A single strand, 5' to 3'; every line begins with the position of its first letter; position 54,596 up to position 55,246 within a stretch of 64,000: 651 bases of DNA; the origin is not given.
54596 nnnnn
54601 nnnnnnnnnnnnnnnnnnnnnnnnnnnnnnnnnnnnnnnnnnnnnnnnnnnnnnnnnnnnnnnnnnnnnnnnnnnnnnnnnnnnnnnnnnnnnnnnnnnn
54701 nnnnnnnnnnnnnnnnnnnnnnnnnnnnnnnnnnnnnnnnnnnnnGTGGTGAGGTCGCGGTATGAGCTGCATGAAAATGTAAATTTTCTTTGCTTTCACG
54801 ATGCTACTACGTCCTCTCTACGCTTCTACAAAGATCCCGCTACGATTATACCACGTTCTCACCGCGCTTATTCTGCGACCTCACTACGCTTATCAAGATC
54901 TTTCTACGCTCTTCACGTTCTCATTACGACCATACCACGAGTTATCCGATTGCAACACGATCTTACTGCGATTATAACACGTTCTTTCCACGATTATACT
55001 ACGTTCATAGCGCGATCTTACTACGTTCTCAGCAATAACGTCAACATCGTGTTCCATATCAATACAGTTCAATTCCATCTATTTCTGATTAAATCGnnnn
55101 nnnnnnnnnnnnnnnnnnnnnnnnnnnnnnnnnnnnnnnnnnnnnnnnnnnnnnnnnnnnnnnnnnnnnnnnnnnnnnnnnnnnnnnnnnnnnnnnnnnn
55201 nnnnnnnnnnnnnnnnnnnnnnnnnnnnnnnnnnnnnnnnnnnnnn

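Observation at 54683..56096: Harbinger-like 1.4 kb TIR element with TTA TSD, with its empty site preserved in the paralogous copy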

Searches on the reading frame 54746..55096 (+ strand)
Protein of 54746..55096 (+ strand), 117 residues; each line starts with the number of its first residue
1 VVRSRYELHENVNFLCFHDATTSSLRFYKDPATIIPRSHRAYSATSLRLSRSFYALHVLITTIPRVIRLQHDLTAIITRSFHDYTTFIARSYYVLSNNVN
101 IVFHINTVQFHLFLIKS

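Call 20: find_homologous_proteins(query=window:54746-55096:+, max_evalue=0.001)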
Query window:54746-55096:+ (117 aa): 10 proteins with E <= 0.001 among 14 candidates.
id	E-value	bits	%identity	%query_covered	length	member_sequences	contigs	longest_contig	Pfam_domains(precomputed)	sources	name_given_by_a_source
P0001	3.5e-54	199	85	99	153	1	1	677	-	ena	-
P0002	2.5e-46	174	84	88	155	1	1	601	-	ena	-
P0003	1.7e-39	152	75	97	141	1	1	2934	-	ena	-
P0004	9.1e-31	124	58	96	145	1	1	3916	-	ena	-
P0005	4.8e-25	106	67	78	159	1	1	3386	-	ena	-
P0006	1.4e-23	101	63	75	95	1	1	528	-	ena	-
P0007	4.8e-15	73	57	71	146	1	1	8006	-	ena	-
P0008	6.2e-13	67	56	83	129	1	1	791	-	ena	-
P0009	7.0e-12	63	51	79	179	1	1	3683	-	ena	-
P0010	1.9e-9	55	67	47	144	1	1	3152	-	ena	-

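Call 21: find_encoding_contigs(protein=P0007, flank=10000)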
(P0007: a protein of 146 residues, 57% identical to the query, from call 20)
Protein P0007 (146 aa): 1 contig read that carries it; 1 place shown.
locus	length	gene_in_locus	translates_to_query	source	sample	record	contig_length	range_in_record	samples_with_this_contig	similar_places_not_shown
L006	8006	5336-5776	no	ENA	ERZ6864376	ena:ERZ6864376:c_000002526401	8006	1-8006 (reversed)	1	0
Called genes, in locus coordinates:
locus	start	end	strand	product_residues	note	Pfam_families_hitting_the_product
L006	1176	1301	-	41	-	-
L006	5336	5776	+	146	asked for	-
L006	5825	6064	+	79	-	-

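Call 22: find_encoding_contigs(protein=P0004, flank=10000)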
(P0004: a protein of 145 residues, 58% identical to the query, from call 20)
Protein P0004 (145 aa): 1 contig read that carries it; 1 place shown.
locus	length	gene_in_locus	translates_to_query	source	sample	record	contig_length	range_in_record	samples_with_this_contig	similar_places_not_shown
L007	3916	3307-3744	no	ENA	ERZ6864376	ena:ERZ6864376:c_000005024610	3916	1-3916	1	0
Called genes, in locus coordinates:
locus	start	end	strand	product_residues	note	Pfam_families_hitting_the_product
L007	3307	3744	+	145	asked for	-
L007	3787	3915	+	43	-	?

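Call 23: find_encoding_contigs(protein=P0009, flank=10000)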
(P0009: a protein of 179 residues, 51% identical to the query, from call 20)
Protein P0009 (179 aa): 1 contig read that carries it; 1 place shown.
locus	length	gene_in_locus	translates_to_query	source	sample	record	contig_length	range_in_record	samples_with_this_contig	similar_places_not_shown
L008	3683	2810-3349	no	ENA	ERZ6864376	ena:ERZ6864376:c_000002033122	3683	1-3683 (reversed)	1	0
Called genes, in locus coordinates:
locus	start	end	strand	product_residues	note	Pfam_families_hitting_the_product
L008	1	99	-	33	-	?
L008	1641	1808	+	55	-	-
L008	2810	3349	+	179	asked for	-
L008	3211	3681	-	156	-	?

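Call 24: find_encoding_contigs(protein=P0005, flank=10000)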
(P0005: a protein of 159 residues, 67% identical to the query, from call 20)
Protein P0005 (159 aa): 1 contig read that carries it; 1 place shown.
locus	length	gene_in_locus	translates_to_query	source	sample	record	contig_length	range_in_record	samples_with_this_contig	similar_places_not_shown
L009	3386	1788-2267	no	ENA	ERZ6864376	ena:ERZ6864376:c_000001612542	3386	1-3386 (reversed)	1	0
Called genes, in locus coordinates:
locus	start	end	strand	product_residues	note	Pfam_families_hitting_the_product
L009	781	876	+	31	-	-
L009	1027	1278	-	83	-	-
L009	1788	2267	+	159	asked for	-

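Call 25: find_encoding_contigs(protein=P0010, flank=10000)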
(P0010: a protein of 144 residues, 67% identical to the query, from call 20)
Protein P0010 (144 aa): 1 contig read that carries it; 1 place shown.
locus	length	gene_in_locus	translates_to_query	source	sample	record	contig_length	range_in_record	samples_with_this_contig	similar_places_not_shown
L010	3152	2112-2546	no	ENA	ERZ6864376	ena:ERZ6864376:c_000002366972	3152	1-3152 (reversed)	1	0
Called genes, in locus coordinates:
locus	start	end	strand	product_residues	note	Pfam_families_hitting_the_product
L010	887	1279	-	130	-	-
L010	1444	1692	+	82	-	-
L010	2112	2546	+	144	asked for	-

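Call 26: find_encoding_contigs(protein=P0003, flank=10000)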
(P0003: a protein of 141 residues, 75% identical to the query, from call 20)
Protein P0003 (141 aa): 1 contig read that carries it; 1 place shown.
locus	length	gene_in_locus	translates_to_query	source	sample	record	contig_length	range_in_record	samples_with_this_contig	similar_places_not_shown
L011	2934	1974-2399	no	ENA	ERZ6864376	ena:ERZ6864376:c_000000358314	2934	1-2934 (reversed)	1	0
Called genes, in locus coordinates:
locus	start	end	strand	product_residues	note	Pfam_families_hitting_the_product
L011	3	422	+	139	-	?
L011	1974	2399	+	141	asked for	-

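Call 34: find_encoding_contigs(protein=P0001, flank=10000)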
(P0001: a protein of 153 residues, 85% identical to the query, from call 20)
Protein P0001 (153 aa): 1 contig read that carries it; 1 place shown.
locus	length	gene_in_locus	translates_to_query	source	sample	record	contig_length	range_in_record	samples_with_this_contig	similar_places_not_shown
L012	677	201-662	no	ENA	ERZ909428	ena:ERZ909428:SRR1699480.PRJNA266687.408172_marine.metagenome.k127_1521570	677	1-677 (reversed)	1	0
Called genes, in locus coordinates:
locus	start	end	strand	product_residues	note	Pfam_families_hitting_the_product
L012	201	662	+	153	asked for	-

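Call 35: find_encoding_contigs(protein=P0008, flank=10000)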
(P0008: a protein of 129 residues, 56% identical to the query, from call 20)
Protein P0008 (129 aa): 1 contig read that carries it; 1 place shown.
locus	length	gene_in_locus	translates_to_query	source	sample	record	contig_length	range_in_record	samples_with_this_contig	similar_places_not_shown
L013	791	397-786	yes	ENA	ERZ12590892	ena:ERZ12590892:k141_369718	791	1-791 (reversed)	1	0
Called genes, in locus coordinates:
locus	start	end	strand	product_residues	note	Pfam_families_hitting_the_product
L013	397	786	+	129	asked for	-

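Call 36: find_encoding_contigs(protein=P0002, flank=10000)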
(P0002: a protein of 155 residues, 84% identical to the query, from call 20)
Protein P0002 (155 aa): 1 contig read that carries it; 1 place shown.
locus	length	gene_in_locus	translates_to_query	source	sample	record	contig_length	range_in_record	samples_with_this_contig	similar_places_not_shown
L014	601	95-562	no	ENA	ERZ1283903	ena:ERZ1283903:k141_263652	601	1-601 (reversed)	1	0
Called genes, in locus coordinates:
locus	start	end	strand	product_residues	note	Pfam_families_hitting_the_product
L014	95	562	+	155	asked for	-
